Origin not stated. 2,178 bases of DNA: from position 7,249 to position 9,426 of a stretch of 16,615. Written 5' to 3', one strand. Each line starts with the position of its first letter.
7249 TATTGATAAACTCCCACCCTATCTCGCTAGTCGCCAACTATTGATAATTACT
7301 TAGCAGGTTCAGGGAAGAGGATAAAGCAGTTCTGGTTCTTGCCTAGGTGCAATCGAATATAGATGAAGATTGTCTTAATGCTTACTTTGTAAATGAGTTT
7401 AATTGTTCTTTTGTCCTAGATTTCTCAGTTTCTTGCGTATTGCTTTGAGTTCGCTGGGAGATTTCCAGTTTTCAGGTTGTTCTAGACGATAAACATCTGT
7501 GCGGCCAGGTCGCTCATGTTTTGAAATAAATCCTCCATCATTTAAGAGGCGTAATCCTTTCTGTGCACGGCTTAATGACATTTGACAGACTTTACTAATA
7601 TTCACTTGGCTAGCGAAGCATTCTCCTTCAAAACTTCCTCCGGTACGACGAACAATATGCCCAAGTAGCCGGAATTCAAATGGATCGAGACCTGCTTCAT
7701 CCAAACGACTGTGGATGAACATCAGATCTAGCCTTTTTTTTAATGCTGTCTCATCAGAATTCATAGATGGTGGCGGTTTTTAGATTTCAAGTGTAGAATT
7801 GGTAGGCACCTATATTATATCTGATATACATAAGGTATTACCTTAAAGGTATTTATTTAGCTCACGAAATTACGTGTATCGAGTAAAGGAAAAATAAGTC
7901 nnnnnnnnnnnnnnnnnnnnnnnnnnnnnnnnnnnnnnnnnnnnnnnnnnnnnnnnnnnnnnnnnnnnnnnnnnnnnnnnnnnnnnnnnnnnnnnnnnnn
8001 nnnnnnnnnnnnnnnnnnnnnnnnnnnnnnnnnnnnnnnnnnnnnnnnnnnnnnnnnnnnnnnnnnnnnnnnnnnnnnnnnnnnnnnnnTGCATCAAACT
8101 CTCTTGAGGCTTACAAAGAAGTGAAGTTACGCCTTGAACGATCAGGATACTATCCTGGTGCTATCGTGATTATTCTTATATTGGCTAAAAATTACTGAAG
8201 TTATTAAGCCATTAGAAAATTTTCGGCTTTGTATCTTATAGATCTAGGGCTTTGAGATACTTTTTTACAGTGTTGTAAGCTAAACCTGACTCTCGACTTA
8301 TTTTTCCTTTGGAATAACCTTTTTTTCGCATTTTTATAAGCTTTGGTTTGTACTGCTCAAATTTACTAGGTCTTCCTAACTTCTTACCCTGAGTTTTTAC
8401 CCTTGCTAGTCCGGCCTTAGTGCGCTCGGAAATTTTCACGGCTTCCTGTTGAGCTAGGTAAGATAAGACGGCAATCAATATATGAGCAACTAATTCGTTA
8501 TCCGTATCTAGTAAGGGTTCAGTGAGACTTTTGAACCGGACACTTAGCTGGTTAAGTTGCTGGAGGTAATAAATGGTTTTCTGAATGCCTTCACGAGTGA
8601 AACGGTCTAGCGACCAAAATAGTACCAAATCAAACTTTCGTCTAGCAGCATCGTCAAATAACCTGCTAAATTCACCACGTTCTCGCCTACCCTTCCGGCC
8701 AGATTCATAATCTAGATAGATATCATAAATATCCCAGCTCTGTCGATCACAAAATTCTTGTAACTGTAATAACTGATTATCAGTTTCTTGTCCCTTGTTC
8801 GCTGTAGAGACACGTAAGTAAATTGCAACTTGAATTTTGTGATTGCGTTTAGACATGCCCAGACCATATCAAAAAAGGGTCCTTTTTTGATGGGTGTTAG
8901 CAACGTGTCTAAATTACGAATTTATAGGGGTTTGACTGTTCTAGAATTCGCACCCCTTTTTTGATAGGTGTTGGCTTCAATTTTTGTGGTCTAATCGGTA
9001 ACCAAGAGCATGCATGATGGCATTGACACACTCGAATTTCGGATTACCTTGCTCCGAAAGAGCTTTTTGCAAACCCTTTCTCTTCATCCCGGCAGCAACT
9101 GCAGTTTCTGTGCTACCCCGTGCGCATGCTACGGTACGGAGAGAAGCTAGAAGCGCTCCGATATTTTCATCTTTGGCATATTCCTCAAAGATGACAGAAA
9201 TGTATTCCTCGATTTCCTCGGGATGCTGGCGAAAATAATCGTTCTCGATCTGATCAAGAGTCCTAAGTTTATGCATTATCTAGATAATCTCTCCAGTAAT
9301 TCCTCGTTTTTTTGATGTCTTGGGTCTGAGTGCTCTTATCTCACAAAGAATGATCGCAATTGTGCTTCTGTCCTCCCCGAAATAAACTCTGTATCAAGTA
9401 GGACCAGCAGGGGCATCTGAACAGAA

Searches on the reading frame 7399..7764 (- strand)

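Call 4: search_protein_families(library=pfam, proteins=[window:7399-7764:-], max_evalue=0.1)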
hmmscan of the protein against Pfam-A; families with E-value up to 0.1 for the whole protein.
window:7399-7764:- (121 aa): 2 families
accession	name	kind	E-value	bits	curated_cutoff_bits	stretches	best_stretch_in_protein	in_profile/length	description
PF13730.12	HTH_36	-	0.00014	22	25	1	26-80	3-55/55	Helix-turn-helix domain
PF12802.13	MarR_2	-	0.089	13.4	27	0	25-86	2-56/61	MarR family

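Call 5: search_protein_families(library=padloc, proteins=[window:7399-7764:-], max_evalue=0.1)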
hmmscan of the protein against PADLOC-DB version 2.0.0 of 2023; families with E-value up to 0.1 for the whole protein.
window:7399-7764:- (121 aa): 1 family
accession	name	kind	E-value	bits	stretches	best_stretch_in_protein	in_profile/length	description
PDLC01438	Csa3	-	0.01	13.9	1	52-113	163-220/305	"CAS-I,CAS-II,CAS-III,CAS-IV,CAS-V,CAS-VI; associated_signaling"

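Call 6: search_protein_families(library=phrogs, proteins=[window:7399-7764:-], max_evalue=0.1)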
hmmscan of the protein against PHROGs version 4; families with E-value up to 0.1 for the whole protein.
window:7399-7764:- (121 aa): 7 families
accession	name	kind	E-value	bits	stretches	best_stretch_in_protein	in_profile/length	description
phrog_270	-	DNA, RNA and nucleotide metabolism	2.8e-06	27.9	1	22-105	41-126/383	replication initiation protein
phrog_391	-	DNA, RNA and nucleotide metabolism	0.00079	20.2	1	46-111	33-105/298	replication initiation O-like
phrog_8102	-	DNA, RNA and nucleotide metabolism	0.0013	18.9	1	39-98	45-111/337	replication initiation protein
phrog_1032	-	DNA, RNA and nucleotide metabolism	0.014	16.4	1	46-85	33-72/281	replication initiation protein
phrog_428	-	DNA, RNA and nucleotide metabolism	0.047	13.8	1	46-99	123-180/455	replication initiation protein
phrog_186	-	DNA, RNA and nucleotide metabolism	0.066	13.9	1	30-99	43-118/308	DnaD-like helicase loader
phrog_678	-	DNA, RNA and nucleotide metabolism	0.072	13.6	1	30-97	52-137/346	replication initiation O-like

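Call 7: search_protein_families(library=ncbifam, proteins=[window:7399-7764:-], max_evalue=0.1)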
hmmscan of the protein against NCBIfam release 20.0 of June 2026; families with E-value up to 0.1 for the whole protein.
window:7399-7764:- (121 aa): 1 family
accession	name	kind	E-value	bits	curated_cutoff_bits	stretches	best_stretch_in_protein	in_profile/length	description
NF033788.1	HTH_metalloreg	subfamily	0.052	13.4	55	1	55-98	30-72/77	metalloregulator ArsR/SmtB family transcription factor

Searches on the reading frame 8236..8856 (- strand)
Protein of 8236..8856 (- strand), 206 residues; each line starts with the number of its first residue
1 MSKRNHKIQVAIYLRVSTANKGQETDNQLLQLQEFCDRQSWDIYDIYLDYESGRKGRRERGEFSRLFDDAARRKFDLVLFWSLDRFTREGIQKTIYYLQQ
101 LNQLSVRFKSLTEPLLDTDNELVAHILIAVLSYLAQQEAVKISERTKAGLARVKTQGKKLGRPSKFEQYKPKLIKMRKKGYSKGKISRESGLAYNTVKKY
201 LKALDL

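Call 4: search_protein_families(library=pfam, proteins=[window:8236-8856:-], max_evalue=0.1)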
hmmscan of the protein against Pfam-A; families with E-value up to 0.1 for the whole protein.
window:8236-8856:- (206 aa): 3 families
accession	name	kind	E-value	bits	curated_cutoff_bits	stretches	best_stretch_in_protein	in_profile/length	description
PF00239.26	Resolvase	-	2.6e-31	109.1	23.3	1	10-159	1-145/145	Resolvase, N terminal domain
PF02796.21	HTH_7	-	3.6e-05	24.2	23.8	1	161-203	1-44/45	Helix-turn-helix domain of resolvase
PF14947.12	HTH_45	-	0.046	14.2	25.5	0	175-204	14-43/77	Winged helix-turn-helix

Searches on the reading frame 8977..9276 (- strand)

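Call 4: search_protein_families(library=pfam, proteins=[window:8977-9276:-], max_evalue=0.1)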
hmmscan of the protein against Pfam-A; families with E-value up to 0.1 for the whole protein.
window:8977-9276:- (99 aa): 3 families
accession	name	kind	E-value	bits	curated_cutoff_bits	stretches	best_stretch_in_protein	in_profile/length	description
PF21716.3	dnstrm_HI1420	-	2e-14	53.7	27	1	17-96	12-87/90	Probable addiction module antidote protein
PF02885.22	Glycos_trans_3N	-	0.025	14.8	26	1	19-48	15-44/63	Glycosyl transferase family, helical bundle domain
PF23864.1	DUF7222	-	0.082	13.6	27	1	12-47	41-76/108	Domain of unknown function (DUF7222)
